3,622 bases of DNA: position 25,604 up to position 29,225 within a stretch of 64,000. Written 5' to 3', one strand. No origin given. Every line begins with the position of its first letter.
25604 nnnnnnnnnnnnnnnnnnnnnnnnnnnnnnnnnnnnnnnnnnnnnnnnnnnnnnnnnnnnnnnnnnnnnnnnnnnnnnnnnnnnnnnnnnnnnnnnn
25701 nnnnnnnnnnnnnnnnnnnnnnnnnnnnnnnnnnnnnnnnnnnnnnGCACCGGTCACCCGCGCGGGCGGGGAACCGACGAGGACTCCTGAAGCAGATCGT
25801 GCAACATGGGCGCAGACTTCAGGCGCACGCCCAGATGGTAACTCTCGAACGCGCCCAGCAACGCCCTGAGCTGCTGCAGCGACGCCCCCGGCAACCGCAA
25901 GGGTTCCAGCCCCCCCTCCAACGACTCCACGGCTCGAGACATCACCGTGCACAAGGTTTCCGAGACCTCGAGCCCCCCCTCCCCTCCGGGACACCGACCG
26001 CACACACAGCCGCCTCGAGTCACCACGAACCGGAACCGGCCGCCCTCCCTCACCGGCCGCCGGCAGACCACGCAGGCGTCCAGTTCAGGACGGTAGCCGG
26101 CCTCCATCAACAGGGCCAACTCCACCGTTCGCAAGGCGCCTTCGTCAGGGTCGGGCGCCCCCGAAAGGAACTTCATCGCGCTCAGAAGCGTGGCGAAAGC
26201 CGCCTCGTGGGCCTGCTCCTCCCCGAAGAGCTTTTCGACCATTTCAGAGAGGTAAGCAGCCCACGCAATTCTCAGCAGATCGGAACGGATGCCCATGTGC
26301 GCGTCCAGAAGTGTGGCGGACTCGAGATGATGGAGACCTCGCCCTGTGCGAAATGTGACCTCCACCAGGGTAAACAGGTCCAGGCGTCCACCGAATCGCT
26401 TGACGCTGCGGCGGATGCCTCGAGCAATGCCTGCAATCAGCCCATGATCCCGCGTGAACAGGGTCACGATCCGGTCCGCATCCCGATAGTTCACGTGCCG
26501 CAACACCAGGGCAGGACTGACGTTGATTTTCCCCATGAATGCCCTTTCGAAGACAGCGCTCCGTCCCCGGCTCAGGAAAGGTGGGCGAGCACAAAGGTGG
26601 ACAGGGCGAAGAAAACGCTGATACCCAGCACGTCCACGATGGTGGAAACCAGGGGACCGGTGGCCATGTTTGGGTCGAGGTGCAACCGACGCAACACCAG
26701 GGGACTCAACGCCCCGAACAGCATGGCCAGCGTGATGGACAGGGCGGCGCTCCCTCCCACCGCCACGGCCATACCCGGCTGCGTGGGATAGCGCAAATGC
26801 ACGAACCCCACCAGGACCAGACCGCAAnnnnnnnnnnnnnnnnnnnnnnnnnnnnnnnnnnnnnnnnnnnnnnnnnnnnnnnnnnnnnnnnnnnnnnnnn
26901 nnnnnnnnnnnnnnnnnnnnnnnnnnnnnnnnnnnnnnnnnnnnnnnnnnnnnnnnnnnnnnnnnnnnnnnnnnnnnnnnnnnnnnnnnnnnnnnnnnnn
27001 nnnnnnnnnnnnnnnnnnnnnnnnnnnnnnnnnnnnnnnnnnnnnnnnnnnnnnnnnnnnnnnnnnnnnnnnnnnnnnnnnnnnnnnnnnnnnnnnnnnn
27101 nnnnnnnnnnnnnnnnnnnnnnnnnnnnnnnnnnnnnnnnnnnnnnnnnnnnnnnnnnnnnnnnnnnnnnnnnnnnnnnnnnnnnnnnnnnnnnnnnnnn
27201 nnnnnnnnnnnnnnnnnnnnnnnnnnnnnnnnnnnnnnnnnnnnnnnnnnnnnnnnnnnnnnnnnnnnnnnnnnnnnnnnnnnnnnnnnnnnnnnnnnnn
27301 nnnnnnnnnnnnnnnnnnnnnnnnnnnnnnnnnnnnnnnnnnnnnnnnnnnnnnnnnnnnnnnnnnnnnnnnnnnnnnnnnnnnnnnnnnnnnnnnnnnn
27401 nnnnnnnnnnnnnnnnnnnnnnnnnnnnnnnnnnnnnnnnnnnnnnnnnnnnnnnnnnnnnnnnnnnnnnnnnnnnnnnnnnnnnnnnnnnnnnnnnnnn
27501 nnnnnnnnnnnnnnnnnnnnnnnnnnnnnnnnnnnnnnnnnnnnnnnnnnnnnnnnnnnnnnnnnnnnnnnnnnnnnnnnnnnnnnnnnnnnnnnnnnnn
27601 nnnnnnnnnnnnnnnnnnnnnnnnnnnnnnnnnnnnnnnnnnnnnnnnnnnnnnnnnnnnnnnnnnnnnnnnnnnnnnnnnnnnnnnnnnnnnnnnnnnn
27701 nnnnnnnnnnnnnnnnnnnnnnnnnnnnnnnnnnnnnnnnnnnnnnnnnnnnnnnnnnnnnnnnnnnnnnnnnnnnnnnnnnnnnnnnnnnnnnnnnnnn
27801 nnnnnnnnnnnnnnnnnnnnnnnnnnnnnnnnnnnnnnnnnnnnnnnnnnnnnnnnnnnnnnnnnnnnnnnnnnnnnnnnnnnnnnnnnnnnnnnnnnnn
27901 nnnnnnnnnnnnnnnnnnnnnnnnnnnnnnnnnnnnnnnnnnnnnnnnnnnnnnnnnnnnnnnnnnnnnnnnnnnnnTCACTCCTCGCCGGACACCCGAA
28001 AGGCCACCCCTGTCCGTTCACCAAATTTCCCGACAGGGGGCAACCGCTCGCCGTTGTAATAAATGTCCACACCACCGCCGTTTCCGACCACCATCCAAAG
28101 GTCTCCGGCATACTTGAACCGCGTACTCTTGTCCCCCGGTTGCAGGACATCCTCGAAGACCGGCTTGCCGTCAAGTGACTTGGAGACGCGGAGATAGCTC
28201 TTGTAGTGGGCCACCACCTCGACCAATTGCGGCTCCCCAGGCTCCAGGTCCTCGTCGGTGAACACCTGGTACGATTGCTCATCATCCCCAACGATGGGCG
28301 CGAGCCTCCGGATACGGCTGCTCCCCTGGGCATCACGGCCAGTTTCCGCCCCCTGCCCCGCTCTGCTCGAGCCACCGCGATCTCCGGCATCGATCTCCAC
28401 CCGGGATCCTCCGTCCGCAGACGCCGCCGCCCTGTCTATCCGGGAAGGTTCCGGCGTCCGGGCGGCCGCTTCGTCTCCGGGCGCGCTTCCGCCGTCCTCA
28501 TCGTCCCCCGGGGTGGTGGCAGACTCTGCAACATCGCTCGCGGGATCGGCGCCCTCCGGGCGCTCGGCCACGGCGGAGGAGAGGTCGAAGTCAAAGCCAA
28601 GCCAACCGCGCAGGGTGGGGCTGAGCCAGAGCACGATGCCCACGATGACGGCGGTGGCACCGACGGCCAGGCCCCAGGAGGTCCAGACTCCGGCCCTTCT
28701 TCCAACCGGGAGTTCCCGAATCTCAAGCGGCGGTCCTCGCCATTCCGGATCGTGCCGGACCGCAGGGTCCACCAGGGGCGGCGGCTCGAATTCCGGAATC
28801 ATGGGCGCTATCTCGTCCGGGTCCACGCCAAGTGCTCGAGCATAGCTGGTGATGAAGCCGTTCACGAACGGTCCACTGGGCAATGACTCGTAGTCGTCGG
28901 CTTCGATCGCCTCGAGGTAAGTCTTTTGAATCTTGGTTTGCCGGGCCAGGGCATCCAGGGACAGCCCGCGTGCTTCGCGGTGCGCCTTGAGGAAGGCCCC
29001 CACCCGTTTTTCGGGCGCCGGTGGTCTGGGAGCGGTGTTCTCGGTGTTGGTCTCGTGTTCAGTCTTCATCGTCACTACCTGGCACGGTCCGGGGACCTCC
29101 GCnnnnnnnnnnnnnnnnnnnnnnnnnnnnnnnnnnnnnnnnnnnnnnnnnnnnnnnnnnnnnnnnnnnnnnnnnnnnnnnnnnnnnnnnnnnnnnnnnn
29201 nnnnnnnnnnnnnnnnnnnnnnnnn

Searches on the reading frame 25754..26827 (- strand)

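Call 10: search_protein_families(library=pfam, proteins=[window:25754-26827:-], max_evalue=0.001)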
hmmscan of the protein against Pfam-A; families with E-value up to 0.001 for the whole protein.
window:25754-26827:- (357 aa): 2 families
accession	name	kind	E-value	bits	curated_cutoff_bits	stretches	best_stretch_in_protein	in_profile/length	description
PF02565.21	RecO_C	-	1.6e-26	93.4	22.1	1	181-338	1-155/157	Recombination protein O C terminal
PF11967.14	RecO_N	-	3.4e-22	78.7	27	1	104-175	6-78/80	Recombination protein O N terminal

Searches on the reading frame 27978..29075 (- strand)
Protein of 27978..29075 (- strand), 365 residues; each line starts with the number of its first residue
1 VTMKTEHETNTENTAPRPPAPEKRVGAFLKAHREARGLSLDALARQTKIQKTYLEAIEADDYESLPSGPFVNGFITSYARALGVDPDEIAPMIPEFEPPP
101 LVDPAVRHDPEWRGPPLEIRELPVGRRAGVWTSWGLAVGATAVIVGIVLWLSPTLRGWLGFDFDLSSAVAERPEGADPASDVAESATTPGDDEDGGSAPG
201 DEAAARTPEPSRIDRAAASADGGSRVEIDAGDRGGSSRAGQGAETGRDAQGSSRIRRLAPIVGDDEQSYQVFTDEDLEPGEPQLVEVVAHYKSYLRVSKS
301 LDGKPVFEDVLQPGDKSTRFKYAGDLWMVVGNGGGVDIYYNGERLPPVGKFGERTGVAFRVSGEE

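Call 10: search_protein_families(library=pfam, proteins=[window:27978-29075:-], max_evalue=0.001)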
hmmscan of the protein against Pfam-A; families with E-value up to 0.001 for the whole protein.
window:27978-29075:- (365 aa): 5 families
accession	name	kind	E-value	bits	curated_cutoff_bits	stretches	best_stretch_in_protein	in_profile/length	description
PF13413.12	HTH_25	-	2.3e-24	85.4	24.6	1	29-89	2-62/62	Helix-turn-helix domain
PF13560.12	HTH_31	-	1e-09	39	27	1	25-90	2-62/64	Helix-turn-helix domain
PF13464.11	RodZ_C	-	1.4e-08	35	23.9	1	288-350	3-63/72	RodZ C-terminal domain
PF12844.13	HTH_19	-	7.7e-08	32.6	30.2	1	26-89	1-58/64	Helix-turn-helix domain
PF01381.28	HTH_3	-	0.00015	22.1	23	0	29-88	1-54/55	Helix-turn-helix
